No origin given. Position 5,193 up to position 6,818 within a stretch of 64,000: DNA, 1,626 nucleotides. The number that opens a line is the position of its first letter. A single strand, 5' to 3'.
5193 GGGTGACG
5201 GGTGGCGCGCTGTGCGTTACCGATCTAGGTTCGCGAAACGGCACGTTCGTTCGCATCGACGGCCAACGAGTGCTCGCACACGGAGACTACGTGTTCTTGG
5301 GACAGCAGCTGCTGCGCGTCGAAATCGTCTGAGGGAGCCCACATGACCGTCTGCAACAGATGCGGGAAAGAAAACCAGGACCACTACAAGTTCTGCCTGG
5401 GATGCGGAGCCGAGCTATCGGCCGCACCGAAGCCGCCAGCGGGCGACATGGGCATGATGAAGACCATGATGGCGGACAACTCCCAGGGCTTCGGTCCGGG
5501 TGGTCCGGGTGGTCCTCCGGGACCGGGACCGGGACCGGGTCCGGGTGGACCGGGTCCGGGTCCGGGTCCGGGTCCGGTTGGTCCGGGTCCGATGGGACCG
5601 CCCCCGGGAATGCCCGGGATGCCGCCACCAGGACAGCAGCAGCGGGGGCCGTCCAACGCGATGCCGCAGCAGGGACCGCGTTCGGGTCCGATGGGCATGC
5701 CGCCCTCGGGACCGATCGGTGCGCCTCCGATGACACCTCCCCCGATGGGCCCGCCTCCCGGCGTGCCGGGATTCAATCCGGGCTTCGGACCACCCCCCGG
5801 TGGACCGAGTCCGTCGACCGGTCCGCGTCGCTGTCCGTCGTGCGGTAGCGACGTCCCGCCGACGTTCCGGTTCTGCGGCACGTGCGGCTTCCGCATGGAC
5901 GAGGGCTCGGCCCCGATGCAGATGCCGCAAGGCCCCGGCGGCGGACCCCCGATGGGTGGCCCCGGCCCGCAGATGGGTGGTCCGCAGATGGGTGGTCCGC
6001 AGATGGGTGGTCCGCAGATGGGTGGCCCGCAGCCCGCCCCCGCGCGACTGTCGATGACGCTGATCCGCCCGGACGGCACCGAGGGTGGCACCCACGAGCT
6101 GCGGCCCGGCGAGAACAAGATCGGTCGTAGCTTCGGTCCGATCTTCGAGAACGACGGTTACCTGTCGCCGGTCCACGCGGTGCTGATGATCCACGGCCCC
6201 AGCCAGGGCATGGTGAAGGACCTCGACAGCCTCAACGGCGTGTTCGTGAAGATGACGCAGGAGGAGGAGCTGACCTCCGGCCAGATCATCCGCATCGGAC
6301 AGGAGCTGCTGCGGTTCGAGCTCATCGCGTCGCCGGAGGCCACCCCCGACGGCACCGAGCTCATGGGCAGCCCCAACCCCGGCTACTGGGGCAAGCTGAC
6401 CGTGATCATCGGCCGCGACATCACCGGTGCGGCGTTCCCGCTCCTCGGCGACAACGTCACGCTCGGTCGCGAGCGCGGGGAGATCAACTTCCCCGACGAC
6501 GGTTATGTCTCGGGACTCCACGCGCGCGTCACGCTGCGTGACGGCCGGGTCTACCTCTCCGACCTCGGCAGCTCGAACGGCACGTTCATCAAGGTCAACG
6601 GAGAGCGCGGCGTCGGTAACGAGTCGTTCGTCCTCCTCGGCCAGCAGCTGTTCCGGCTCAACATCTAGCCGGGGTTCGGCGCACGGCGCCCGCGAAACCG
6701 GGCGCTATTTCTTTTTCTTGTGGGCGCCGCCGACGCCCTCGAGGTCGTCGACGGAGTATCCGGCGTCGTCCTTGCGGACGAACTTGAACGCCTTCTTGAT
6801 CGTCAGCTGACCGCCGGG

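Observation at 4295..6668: Tandem zinc-ribbon/double-FHA paralogs, one carrying in-frame microsatellites (15-bp x4.4 and GGTCCG-type hexamers)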

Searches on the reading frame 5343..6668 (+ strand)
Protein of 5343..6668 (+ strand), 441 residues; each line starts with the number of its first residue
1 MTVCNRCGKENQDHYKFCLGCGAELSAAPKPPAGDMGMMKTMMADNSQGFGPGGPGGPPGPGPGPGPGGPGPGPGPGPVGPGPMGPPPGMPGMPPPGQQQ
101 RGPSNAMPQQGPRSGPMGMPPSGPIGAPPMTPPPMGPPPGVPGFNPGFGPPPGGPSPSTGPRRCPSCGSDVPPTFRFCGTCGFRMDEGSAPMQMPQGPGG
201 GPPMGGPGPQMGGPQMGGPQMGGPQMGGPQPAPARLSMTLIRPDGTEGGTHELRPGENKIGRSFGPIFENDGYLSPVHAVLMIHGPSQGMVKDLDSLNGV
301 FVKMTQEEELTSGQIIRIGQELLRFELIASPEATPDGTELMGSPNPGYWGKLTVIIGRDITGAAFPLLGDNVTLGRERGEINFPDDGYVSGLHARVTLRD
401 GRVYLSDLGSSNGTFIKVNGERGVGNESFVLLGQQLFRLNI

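Call 4: search_protein_families(library=pfam, proteins=[window:5343-6665:+], max_evalue=0.01)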
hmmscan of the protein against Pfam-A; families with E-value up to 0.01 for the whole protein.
window:5343-6665:+ (441 aa): 9 families
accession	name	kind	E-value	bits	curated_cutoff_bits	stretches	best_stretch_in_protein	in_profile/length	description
PF00498.31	FHA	-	3.5e-17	63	20.7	2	372-422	1-50/67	FHA domain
PF13240.11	Zn_Ribbon_1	-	1.2e-11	44.4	25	2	4-25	2-23/23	zinc-ribbon domain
PF12773.13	DZR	-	4.6e-10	39.9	27.3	2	161-182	24-45/45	Double zinc ribbon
PF24463.1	DUF7577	-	2.3e-09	37.1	28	2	161-182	2-23/27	Domain of unknown function (DUF7577)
PF16697.10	Yop-YscD_cpl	-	6.8e-09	36.3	33.2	1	361-439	8-90/94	Inner membrane component of T3SS, cytoplasmic domain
PF17032.10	Zn_ribbon_15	-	3.6e-05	24.9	28.9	1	161-182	52-73/73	zinc-ribbon family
PF13248.11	Zn_ribbon_3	-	0.00021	21.1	27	0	1-25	2-26/26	zinc-ribbon domain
PF24460.1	DUF7575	-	0.0003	20.5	28.5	0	160-182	2-24/28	Domain of unknown function (DUF7575)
PF18912.6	DZR_2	-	0.00079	19.7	27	0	161-185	7-31/56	Double zinc ribbon domain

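Call 5: search_protein_families(library=ncbifam, proteins=[window:5343-6665:+], max_evalue=0.01)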
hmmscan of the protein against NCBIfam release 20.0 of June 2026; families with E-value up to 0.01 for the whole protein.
window:5343-6665:+ (441 aa): 5 families
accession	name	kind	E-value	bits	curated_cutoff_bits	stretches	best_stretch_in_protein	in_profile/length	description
NF049868.1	FhaB_Rv0019c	equivalog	2.8e-21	76.2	125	2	351-419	68-138/158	FHA domain-containing protein FhaB/FipA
NF041660.2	oxygluDhInhib_OdhI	equivalog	1.9e-06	27.7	200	1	361-417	47-103/130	oxoglutarate dehydrogenase inhibitor Odhl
NF052573.1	HisKinEspAMyxo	equivalog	2.3e-05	22.7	1400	1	360-417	36-94/755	serine histidine kinase EspA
TIGR03354.1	VI_FHA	hypoth_equivalog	0.00032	20.6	120.25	1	371-420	25-75/420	type VI secretion system-associated FHA domain protein TagH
NF033760.1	gliding_GltG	equivalog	0.0018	16.9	650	0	385-422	39-75/650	adventurous gliding motility protein GltG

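Call 16: list_cluster_members(proteins=[window:5343-6665:+, window:4295-5329:+])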
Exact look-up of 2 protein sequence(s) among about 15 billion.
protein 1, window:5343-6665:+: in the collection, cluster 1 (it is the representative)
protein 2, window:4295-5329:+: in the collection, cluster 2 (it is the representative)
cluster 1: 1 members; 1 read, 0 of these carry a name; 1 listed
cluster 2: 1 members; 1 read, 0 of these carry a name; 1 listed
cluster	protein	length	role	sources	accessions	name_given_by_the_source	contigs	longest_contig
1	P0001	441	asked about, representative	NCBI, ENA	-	-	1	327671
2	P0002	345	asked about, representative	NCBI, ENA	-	-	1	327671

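Call 17: find_encoding_contigs(protein=window:5343-6668:+, flank=3000, max_places=10)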
Protein window:5343-6668:+ (441 aa): no gene with exactly this product is on record in the collection.

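Call 18: find_homologous_proteins(query=window:5343-6665:+, max_evalue=0.00001)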
Query window:5343-6665:+ (441 aa): 2985 proteins with E <= 0.00001 among 8000 candidates; the best 120 are listed.
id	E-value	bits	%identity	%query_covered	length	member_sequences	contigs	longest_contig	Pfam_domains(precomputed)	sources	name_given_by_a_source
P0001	2.1e-290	982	100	100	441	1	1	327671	PF13240.12,PF00498.32,PF12773.14,PF17032.11,PF24463.2,PF16697.11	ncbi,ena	-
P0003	1.3e-185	636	80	63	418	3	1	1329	PF13240.12,PF00498.32,PF12773.14,PF17032.11,PF24463.2,PF16697.11,PF13248.12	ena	-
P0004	3.4e-185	635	79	63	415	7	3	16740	PF13240.12,PF00498.32,PF12773.14,PF17032.11,PF24463.2,PF16697.11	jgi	jgi:hypothetical protein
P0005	3.0e-179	615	77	65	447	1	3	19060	PF13240.12,PF00498.32,PF12773.14,PF17032.11,PF24463.2,PF16697.11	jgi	jgi:hypothetical protein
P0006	3.4e-179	615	81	63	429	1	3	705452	PF13240.12,PF00498.32,PF12773.14,PF17032.11,PF24463.2,PF16697.11,PF13248.12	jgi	jgi:hypothetical protein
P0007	1.1e-178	613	67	100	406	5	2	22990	PF13240.12,PF00498.32,PF12773.14,PF17032.11,PF24463.2,PF16697.11,PF13248.12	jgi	jgi:hypothetical protein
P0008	7.4e-178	611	70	71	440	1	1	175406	PF13240.12,PF00498.32,PF12773.14,PF17032.11,PF24463.2,PF16697.11,PF13248.12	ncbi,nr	ncbi:MAG TPA: FHA domain-containing protein [Kofleriaceae bacterium]|nr:FHA domain-containing protei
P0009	8.7e-177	607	80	65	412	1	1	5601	PF13240.12,PF00498.32,PF12773.14,PF17032.11,PF24463.2,PF16697.11,PF13248.12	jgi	jgi:hypothetical protein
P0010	3.7e-174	598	77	65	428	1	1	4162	PF13240.12,PF00498.32,PF12773.14,PF17032.11,PF24463.2,PF16697.11,PF13248.12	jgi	jgi:pSer/pThr/pTyr-binding forkhead associated (FHA) protein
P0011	1.3e-173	597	76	66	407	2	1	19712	PF13240.12,PF00498.32,PF12773.14,PF17032.11,PF24463.2,PF16697.11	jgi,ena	-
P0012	3.2e-173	595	78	63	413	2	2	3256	PF13240.12,PF00498.32,PF12773.14,PF17032.11,PF24463.2,PF16697.11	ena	-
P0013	2.1e-172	593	76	67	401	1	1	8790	PF13240.12,PF00498.32,PF12773.14,PF17032.11,PF24463.2,PF16697.11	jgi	jgi:hypothetical protein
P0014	4.0e-172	592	76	65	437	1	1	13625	PF13240.12,PF00498.32,PF12773.14,PF17032.11,PF24463.2,PF16697.11,PF13248.12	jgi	jgi:pSer/pThr/pTyr-binding forkhead associated (FHA) protein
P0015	3.1e-171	589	78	64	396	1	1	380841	PF13240.12,PF00498.32,PF12773.14,PF17032.11,PF24463.2,PF16697.11,PF13248.12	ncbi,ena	-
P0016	4.2e-171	588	78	64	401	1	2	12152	PF13240.12,PF00498.32,PF12773.14,PF17032.11,PF24463.2,PF16697.11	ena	-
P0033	1.2e-166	574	80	64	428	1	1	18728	PF13240.12,PF00498.32,PF12773.14,PF17032.11,PF24463.2,PF16697.11,PF13248.12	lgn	-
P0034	1.3e-166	574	66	100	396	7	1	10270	PF13240.12,PF00498.32,PF12773.14,PF17032.11,PF24463.2,PF16697.11,PF13248.12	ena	-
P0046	4.4e-165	568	69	100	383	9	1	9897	PF13240.12,PF00498.32,PF12773.14,PF17032.11,PF24463.2,PF16697.11,PF13248.12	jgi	jgi:pSer/pThr/pTyr-binding forkhead associated (FHA) protein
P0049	6.3e-165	568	65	100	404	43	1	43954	PF13240.12,PF00498.32,PF12773.14,PF17032.11,PF24463.2,PF16697.11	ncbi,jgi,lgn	jgi:pSer/pThr/pTyr-binding forkhead associated (FHA) protein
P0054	1.2e-164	567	78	65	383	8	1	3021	PF13240.12,PF00498.32,PF12773.14,PF17032.11,PF24463.2,PF16697.11,PF13248.12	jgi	jgi:hypothetical protein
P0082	6.3e-163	561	77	65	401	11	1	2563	PF13240.12,PF00498.32,PF12773.14,PF17032.11,PF24463.2,PF16697.11,PF13248.12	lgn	-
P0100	8.0e-162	558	75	67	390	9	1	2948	PF13240.12,PF00498.32,PF12773.14,PF17032.11,PF24463.2,PF16697.11,PF13248.12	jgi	jgi:hypothetical protein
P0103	1.2e-161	557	75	67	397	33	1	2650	PF13240.12,PF00498.32,PF12773.14,PF17032.11,PF24463.2,PF16697.11,PF13248.12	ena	-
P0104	1.3e-161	557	77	65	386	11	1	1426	PF13240.12,PF00498.32,PF12773.14,PF17032.11,PF24463.2,PF16697.11,PF13248.12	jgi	jgi:pSer/pThr/pTyr-binding forkhead associated (FHA) protein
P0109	2.0e-161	556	75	63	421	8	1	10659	PF13240.12,PF00498.32,PF12773.14,PF17032.11,PF24463.2,PF16697.11,PF13248.12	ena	-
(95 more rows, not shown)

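Call 21: list_cluster_members(proteins=[P0049, P0103, P0082, P0104, P0046, P0100, P0004, P0034, P0109, P0054])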
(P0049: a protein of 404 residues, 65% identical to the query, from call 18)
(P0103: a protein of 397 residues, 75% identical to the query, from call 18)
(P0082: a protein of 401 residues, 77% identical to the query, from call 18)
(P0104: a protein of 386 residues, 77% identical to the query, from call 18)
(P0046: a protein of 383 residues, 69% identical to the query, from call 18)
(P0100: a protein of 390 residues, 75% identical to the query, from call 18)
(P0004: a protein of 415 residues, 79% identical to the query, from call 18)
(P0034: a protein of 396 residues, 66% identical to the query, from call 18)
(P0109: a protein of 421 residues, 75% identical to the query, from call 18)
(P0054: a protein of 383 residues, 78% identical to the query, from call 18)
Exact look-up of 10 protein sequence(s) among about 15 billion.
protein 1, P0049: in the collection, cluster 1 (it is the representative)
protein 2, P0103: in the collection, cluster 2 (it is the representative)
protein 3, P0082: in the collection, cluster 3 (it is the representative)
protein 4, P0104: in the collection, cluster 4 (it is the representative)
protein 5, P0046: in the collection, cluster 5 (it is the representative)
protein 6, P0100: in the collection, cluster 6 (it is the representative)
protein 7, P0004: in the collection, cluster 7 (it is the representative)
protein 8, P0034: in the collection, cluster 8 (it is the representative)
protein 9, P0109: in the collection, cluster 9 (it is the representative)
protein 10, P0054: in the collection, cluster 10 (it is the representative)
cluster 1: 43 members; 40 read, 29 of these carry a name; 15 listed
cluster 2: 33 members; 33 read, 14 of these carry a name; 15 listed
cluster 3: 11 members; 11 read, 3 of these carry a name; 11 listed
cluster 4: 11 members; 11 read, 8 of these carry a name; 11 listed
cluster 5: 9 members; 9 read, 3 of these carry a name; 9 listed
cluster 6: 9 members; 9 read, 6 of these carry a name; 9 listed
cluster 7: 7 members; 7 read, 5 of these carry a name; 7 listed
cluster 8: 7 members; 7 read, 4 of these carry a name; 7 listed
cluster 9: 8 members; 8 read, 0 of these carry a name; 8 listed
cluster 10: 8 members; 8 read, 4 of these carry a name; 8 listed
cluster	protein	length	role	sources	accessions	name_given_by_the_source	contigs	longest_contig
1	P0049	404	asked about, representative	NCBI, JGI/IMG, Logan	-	pSer/pThr/pTyr-binding forkhead associated (FHA) protein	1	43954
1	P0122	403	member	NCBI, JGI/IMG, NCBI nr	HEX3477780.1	MAG TPA: FHA domain-containing protein [Kofleriaceae bacterium] | pSer/pThr/pTyr-binding forkhead associated (FHA) protein | FHA domain-containing protein [Kofleriaceae bacterium]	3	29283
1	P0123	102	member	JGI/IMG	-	pSer/pThr/pTyr-binding forkhead associated (FHA) protein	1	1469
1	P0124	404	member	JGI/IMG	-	pSer/pThr/pTyr-binding forkhead associated (FHA) protein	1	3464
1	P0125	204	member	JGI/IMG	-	pSer/pThr/pTyr-binding forkhead associated (FHA) protein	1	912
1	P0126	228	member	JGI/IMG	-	pSer/pThr/pTyr-binding forkhead associated (FHA) protein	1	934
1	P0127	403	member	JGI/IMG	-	pSer/pThr/pTyr-binding forkhead associated (FHA) protein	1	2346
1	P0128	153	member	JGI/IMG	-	pSer/pThr/pTyr-binding forkhead associated (FHA) protein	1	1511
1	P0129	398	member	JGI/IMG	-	pSer/pThr/pTyr-binding forkhead associated (FHA) protein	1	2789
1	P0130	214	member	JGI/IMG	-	pSer/pThr/pTyr-binding forkhead associated (FHA) protein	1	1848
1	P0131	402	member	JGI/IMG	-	pSer/pThr/pTyr-binding forkhead associated (FHA) protein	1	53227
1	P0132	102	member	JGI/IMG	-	hypothetical protein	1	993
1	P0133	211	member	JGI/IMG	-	pSer/pThr/pTyr-binding forkhead associated (FHA) protein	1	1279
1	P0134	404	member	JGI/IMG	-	pSer/pThr/pTyr-binding forkhead associated (FHA) protein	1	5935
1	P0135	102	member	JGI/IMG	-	pSer/pThr/pTyr-binding forkhead associated (FHA) protein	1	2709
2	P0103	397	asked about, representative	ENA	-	-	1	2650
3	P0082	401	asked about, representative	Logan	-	-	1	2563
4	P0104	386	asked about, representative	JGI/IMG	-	pSer/pThr/pTyr-binding forkhead associated (FHA) protein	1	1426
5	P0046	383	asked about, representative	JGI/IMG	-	pSer/pThr/pTyr-binding forkhead associated (FHA) protein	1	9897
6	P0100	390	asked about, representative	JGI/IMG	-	hypothetical protein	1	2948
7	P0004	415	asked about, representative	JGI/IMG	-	hypothetical protein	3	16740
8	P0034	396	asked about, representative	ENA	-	-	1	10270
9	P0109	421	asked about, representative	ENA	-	-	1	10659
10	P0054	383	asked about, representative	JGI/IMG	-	hypothetical protein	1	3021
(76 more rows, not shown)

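Call 26: search_solved_structures(query=window:5343-6665:+, max_evalue=0.01, show_alignments=2)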
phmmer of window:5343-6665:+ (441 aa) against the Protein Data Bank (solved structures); distinct sequences matched with E-value up to 0.01: 9.
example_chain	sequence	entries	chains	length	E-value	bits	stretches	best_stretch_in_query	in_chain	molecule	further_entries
3oun_A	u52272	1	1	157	8.8e-08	34.6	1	192-321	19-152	Putative uncharacterized protein TB39.8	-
5a8i_A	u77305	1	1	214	0.00012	24.3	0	370-417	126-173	ARNA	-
2lc1_A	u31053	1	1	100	0.00012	24.2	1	235-321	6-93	Putative uncharacterized protein TB39.8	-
3po8_A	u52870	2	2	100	0.00015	24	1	236-321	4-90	Putative uncharacterized protein TB39.8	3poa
8s05_C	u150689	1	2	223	0.00015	24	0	370-417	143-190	Conserved protein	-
2kb3_A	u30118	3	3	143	0.00071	21.7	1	338-417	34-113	Oxoglutarate dehydrogenase inhibitor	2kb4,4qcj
8p5x_G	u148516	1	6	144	0.00072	21.7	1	338-417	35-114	Oxoglutarate dehydrogenase inhibitor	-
6hc1_A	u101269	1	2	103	0.0059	18.7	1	353-420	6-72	GGDEF domain protein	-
6hc0_B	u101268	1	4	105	0.0062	18.6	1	353-420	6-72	GGDEF domain protein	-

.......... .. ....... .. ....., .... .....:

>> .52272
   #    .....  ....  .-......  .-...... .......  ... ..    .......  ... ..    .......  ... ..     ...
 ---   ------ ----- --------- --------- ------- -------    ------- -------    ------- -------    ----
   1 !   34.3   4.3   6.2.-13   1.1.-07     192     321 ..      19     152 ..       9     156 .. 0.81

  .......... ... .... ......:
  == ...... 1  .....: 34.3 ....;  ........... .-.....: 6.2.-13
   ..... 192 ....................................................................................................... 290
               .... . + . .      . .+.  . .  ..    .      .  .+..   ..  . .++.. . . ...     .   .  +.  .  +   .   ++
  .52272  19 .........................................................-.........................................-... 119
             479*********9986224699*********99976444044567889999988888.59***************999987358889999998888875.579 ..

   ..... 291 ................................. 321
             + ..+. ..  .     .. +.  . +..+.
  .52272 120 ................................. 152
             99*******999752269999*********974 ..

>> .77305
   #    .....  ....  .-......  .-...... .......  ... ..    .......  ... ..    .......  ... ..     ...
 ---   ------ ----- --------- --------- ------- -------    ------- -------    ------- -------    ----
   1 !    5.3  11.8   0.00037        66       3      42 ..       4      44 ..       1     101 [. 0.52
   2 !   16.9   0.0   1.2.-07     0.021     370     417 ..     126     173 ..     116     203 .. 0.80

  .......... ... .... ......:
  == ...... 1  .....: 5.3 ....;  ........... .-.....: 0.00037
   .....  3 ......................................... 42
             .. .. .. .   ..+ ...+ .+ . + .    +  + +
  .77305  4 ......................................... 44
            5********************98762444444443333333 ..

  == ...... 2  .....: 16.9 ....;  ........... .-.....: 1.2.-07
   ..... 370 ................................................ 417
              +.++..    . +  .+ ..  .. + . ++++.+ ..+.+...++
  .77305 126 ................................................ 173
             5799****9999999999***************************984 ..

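Call 38: predict_structure(alignment_id=A1)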
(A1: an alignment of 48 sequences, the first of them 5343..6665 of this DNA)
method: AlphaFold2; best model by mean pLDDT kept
length: 441 residues; sequences in the alignment: 48
mean_pLDDT: 63.0   pTM: 0.44
mean pLDDT of the five models: 63.0, 60.9, 60.0, 58.9, 51.2
residues with pLDDT >= 90: 1; 70-90: 161; 50-70: 172; < 50: 107
segments of 3 or more residues with pLDDT < 50: 31-55, 103-106, 112-114, 142-149, 155-158, 189-196, 198-200, 265-275, 341-344, 362-368, 386-390
pLDDT, mean of each block of 10 residues (from residue 1): 71 66 60 40 41 52 54 58 57 55 50 52 55 71 47 48 85 82 67 43 56 53 51 72 81 73 50 55 81 75 83 81 74 58 51 58 51 66 51 74 76 77 86 84 83
secondary structure, 60 per line:
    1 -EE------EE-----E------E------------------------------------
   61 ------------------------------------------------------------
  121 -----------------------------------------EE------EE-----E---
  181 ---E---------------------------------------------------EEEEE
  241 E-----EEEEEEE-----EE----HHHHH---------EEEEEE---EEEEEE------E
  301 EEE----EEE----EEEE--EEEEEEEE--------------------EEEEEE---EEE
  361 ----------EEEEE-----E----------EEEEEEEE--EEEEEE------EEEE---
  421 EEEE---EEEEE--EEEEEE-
elements in order: E236-241 E247-253 H265-269 E279-284 E288-293 E300-303 E308-310 E315-318 E321-328 E349-354 E358-360 E371-375 E392-399 E402-407 E414-417 E421-424 E428-432 E435-440

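Call 41: fold_search(model_id=the predicted structure, library=pdb)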
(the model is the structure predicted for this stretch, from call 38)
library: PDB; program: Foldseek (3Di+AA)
matches with E <= 10: 451; with E <= 0.001: 0
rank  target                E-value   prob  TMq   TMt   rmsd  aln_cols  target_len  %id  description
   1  3poa_A                8.7e-03  0.99  0.13  0.48   8.0        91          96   31  Structural and functional analysis of phosphothreonine-dependent FHA domain interactions (released 2011-01-26)
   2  5a8i                  9.2e-03  0.99  0.11  0.38  10.0        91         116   26  Crystal structure of the FHA domain of ArnA from Sulfolobus acidocaldarius (released 2016-06-22)
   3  3gqs_B                9.2e-03  0.97  0.13  0.44  10.2        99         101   23  Crystal structure of the FHA domain of CT664 protein from Chlamydia trachomatis (released 2009-04-07)
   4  6i2p_E                9.2e-03  0.96  0.12  0.43  12.9       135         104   19  Crystal structure of the Mycobacterium tuberculosis PknB kinase domain (L33E mutant) in complex with its substrate Gar (released 2019-05-22)
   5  6i2r_B                1.0e-02  0.98  0.12  0.46  10.4        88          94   26  Crystal structure of the SucA domain of Mycobacterium smegmatis KGD (alpha-ketoglutarate decarboxylase), mutant R802A, (released 2019-05-22)
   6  8p5r_G                1.0e-02  0.98  0.12  0.45  10.3        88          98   25  Crystal structure of full-length, homohexameric 2-oxoglutarate dehydrogenase KGD from Mycobacterium smegmatis in compl (released 2023-08-16)
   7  4qcj                  1.0e-02  0.97  0.12  0.45  11.3       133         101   17  Crystal Structure of OdhI from Corynebacterium glutamicum (released 2014-07-02)
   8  3gqs_A                1.0e-02  0.94  0.12  0.42  11.0       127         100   20  Crystal structure of the FHA domain of CT664 protein from Chlamydia trachomatis (released 2009-04-07)
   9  6i2p_D                1.1e-02  0.96  0.12  0.39  12.8       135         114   19  Crystal structure of the Mycobacterium tuberculosis PknB kinase domain (L33E mutant) in complex with its substrate Gar (released 2019-05-22)
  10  8p5x_G                1.3e-02  0.95  0.12  0.44  12.2       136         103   19  Single particle cryo-EM structure of the complex between Corynebacterium glutamicum homohexameric 2-oxoglutarate dehyd (released 2023-08-16)
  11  7rj3_C                1.4e-02  0.95  0.12  0.44  12.1       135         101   19  Crystal Structure of the Forkhead Associated (FHA) Domain of the Glycogen Accumulation Regulator (GarA) from Mycobacte (released 2021-07-28)
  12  6i2q_B                1.5e-02  0.94  0.12  0.46  12.0       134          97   20  Crystal structure of the wild-type SucA domain of Mycobacterium smegmatis KGD (alpha-ketoglutarate decarboxylase), in  (released 2019-05-22)
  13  2lc1_MODEL_1_A        1.6e-02  0.92  0.13  0.43   8.2       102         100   32  Rv0020c_FHA Structure (released 2011-11-02)
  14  3unn_A                1.7e-02  1.00  0.18  0.65  10.2       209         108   10  Monomeric structure of the human MDC1 FHA domain in complex with an MDC1 phospho-T4 peptide (released 2012-01-25)
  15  6i2r_D                1.8e-02  0.97  0.12  0.47  10.3        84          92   27  Crystal structure of the SucA domain of Mycobacterium smegmatis KGD (alpha-ketoglutarate decarboxylase), mutant R802A, (released 2019-05-22)
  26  3oun_A                4.8e-02  0.94  0.13  0.51   7.9        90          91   30  Crystal structure of the FhaA FHA domain complexed with the intracellular domain of Rv3910 (released 2012-02-08)
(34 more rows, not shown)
